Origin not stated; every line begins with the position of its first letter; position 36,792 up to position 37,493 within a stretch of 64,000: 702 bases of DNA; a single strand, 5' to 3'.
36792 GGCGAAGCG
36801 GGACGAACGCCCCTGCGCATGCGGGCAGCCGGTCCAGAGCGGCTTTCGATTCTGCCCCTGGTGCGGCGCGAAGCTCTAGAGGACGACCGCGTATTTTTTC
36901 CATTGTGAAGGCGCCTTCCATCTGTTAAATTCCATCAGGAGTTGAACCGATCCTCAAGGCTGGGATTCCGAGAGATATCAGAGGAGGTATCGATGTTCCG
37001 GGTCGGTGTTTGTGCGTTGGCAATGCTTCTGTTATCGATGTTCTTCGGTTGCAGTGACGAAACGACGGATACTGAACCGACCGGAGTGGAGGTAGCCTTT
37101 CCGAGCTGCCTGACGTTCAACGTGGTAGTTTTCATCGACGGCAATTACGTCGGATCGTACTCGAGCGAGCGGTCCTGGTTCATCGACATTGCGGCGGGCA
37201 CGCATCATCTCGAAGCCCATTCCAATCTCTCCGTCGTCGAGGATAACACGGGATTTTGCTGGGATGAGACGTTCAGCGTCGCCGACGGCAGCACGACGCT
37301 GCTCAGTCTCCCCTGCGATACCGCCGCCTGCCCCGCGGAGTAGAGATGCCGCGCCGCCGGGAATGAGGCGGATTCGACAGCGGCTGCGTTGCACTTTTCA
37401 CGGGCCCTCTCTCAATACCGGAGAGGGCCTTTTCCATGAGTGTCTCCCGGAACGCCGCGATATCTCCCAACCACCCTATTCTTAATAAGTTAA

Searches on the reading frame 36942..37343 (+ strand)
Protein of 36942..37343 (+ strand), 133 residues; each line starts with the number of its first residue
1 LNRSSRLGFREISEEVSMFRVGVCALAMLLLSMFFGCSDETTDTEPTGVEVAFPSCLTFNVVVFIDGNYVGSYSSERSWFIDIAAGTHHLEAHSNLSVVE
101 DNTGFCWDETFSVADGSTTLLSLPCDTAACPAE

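Call 3: search_protein_families(library=pfam, proteins=[window:36942-37343:+], max_evalue=0.01)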
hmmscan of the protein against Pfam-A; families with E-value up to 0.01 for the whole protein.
window:36942-37343:+ (133 aa): 0 families

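Call 6: search_protein_families(library=ncbifam, proteins=[window:36942-37343:+], max_evalue=0.01)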
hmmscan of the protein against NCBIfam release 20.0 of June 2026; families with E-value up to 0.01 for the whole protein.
window:36942-37343:+ (133 aa): 0 families

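Call 63: search_protein_families(library=pfam, proteins=[window:36942-37343:+], max_evalue=1)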
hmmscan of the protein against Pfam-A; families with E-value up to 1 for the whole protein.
window:36942-37343:+ (133 aa): 2 families
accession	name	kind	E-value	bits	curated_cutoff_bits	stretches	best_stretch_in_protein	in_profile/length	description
PF06832.18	BiPBP_C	-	0.042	14.2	26.8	1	62-92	47-78/90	Penicillin-Binding Protein C-terminus Family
PF11008.14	DUF2846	-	0.13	12.8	34.3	1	63-98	26-61/92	Protein of unknown function (DUF2846)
